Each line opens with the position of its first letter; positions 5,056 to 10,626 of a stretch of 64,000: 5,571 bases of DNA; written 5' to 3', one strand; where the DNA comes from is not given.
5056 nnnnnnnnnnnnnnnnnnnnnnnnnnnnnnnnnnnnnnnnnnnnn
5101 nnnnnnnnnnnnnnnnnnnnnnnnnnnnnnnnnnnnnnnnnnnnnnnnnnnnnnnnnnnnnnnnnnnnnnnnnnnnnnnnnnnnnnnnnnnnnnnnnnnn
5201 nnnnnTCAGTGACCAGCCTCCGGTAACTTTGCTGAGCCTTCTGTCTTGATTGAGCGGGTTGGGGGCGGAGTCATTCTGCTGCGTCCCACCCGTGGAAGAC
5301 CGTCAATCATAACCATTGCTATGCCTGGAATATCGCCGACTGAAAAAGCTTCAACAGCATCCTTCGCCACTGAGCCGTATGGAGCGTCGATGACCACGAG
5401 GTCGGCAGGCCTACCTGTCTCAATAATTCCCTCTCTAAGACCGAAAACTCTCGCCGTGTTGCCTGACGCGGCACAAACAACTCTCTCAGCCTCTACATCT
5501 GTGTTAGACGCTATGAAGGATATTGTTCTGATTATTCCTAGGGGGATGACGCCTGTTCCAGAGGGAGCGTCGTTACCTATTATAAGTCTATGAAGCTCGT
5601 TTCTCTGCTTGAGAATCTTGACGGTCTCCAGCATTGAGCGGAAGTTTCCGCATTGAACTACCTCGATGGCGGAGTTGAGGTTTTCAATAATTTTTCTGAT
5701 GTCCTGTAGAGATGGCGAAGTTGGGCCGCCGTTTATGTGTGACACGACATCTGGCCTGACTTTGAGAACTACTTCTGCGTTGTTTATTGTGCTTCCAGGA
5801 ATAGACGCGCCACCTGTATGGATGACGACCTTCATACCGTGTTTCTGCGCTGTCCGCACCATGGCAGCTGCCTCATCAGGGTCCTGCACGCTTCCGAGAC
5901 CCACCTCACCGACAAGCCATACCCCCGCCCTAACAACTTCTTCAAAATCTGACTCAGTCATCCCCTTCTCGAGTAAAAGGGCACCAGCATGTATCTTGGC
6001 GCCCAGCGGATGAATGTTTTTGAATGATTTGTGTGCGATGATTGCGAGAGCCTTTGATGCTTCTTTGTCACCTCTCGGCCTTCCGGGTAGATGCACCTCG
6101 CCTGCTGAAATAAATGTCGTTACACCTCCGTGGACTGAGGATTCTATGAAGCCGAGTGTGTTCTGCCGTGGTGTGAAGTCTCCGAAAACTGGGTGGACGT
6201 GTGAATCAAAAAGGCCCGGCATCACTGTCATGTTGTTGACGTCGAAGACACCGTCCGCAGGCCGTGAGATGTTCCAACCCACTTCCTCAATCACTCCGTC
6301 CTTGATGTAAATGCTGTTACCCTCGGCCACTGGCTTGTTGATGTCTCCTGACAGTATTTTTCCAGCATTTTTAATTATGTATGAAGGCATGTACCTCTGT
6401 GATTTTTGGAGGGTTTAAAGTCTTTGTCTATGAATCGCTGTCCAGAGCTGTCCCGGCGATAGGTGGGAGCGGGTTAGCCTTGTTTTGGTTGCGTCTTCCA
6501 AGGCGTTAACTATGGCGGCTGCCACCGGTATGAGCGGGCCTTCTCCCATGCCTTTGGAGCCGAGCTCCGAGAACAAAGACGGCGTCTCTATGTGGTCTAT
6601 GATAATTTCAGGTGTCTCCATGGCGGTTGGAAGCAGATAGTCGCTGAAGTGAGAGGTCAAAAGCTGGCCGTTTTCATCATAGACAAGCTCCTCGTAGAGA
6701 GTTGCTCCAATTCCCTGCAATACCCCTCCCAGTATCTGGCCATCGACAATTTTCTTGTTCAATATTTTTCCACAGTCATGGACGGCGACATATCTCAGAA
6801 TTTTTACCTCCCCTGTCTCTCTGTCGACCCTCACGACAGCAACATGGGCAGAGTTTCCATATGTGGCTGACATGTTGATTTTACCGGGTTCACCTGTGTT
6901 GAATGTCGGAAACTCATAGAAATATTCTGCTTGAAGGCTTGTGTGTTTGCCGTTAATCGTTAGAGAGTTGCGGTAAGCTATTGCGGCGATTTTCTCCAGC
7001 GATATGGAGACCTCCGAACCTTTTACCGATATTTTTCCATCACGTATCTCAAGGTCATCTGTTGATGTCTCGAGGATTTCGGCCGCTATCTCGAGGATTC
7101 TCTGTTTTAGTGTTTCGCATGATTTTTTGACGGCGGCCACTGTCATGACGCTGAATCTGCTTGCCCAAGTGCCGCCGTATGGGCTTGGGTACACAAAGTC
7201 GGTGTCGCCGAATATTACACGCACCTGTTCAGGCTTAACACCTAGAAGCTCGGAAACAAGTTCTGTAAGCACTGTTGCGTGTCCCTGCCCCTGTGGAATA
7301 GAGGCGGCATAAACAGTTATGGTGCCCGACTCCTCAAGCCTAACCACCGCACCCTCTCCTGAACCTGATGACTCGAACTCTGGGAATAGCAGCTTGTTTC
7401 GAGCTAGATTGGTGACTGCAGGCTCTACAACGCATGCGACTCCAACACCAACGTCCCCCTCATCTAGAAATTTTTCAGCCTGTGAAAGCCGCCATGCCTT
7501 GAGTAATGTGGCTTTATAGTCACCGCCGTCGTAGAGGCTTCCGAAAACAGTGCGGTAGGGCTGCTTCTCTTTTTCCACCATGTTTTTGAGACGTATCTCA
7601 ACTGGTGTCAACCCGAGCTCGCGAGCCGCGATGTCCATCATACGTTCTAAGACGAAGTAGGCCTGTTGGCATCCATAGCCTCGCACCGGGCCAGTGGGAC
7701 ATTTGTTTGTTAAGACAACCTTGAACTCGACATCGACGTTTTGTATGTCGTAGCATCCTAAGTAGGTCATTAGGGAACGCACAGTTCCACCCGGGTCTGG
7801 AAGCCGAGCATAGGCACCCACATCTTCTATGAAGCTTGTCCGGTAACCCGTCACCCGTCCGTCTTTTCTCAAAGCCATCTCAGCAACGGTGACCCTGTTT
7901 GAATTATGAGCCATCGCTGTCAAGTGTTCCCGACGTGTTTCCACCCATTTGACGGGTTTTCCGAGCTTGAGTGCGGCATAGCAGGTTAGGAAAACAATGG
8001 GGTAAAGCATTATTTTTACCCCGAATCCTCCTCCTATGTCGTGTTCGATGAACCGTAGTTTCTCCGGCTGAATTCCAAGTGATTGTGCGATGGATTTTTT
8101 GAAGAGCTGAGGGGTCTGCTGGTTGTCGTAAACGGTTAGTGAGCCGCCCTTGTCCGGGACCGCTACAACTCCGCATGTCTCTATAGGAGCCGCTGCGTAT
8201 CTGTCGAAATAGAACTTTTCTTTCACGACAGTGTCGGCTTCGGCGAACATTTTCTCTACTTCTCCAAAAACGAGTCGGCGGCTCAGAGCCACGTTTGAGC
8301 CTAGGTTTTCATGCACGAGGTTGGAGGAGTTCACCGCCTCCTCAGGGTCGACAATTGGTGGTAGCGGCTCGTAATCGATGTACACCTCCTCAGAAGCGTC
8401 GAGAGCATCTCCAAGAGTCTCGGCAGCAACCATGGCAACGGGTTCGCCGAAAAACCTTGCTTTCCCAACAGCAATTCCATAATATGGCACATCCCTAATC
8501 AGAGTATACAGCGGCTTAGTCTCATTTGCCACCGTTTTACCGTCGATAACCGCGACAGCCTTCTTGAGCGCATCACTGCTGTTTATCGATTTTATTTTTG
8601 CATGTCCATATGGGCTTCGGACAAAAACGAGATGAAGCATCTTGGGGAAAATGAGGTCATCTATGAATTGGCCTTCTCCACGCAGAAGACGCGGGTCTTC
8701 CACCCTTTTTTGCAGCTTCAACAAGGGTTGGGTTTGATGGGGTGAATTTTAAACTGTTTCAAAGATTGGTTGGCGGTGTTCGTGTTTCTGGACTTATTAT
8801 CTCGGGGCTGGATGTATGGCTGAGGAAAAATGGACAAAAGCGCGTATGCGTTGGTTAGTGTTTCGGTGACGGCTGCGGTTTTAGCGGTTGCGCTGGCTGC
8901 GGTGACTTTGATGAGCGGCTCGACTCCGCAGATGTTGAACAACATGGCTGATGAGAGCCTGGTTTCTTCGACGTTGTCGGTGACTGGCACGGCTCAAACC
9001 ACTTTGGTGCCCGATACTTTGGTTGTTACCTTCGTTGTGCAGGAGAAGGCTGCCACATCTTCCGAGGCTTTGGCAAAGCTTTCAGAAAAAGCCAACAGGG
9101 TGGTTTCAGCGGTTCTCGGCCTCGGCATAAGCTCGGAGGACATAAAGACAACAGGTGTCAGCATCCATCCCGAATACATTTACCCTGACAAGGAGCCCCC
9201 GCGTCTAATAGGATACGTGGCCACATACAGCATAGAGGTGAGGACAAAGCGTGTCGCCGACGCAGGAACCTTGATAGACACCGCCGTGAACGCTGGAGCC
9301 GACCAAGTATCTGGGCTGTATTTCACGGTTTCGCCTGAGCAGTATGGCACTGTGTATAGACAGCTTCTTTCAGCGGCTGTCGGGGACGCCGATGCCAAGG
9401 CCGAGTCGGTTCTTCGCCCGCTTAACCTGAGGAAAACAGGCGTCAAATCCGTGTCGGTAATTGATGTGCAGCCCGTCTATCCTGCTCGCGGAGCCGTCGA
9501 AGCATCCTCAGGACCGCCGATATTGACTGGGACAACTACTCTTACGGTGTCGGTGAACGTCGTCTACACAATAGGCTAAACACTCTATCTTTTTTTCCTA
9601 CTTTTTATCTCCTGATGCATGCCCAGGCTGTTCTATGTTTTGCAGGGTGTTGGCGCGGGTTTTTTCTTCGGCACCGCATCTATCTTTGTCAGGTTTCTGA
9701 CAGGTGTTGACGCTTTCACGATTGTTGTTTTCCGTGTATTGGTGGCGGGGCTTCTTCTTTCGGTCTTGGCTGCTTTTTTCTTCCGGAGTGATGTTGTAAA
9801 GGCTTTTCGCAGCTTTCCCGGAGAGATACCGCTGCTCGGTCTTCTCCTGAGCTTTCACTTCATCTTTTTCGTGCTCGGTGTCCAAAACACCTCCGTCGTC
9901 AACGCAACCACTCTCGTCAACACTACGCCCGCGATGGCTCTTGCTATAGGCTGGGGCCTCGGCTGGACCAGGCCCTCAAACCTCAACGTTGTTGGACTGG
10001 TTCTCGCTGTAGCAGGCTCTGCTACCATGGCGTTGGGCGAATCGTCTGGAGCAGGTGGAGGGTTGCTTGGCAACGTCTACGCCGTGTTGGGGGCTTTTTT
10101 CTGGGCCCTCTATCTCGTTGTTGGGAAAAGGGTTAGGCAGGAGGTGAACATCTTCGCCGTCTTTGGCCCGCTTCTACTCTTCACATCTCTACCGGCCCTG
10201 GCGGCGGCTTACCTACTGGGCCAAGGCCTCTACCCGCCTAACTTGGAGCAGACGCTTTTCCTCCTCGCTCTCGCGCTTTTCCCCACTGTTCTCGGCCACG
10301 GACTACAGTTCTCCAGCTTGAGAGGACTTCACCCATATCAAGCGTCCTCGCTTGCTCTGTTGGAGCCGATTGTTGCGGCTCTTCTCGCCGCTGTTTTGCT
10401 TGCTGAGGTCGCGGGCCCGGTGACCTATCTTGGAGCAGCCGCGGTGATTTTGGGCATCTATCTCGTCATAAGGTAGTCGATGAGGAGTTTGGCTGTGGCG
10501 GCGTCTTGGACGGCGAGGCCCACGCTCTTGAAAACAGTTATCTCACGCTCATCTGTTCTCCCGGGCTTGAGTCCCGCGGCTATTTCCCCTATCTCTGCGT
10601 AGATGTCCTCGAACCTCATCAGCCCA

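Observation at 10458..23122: Divergent catabolic-looking cluster with duplicated OCD/mu-crystallin genes and orphan enzyme subunits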

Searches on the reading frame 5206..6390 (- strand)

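Call 59: search_protein_families(library=pfam, proteins=[window:5206-6390:-])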
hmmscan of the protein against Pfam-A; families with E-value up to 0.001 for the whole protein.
window:5206-6390:- (394 aa): 3 families
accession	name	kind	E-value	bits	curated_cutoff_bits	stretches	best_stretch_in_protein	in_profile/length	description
PF01979.26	Amidohydro_1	-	2.8e-14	53.6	25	2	269-364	245-342/345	Amidohydrolase family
PF07969.17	Amidohydro_3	-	2.4e-10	40.9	29.7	1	297-344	405-454/472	Amidohydrolase family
PF01026.27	TatD_DNase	-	8.7e-06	25.7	27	1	61-317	1-253/253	TatD related DNase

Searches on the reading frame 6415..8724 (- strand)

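Call 4: search_protein_families(library=pfam, proteins=[window:6415-8724:-])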
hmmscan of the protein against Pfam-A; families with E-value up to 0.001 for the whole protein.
window:6415-8724:- (769 aa): 3 families
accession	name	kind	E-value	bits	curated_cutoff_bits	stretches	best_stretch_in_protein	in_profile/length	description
PF20256.3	MoCoBD_2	-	6.7e-84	282.2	27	1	415-705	14-283/283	Molybdopterin cofactor-binding domain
PF02738.23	MoCoBD_1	-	6.5e-78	261.6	27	1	137-382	1-244/244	Molybdopterin cofactor-binding domain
PF01315.27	Ald_Xan_dh_C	-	1.5e-19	70.8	31.3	1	16-122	2-110/110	Aldehyde oxidase and xanthine dehydrogenase, a/b hammerhead domain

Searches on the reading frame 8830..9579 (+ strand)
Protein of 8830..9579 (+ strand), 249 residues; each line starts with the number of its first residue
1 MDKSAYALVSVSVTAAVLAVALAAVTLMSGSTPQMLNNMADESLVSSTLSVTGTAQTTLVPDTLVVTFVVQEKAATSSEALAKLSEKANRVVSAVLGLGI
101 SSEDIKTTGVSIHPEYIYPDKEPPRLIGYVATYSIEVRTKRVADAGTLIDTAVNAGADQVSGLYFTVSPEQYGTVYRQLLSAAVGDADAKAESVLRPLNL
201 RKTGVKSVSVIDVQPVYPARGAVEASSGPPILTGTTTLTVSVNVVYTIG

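Call 4: search_protein_families(library=pfam, proteins=[window:8830-9579:+])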
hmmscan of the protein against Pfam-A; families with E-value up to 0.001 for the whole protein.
window:8830-9579:+ (249 aa): 1 family
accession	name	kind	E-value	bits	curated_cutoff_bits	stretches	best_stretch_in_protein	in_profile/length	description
PF04402.19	SIMPL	-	1.2e-44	153.5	25.2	1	49-246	1-205/205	Protein of unknown function (DUF541)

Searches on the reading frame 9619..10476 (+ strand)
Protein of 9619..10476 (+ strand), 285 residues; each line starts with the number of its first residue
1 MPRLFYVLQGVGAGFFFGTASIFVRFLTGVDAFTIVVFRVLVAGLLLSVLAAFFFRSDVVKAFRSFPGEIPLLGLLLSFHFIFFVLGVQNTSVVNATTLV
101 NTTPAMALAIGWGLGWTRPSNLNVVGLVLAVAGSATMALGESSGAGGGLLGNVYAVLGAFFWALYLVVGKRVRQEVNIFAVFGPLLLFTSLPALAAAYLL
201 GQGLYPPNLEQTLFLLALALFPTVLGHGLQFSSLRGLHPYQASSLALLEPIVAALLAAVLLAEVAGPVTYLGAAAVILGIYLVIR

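Call 4: search_protein_families(library=pfam, proteins=[window:9619-10476:+])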
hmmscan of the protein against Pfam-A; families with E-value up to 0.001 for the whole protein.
window:9619-10476:+ (285 aa): 1 family
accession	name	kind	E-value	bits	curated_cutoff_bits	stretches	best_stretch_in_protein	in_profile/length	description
PF00892.27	EamA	-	5.6e-32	111.3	28.2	2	150-284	2-134/135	EamA-like transporter family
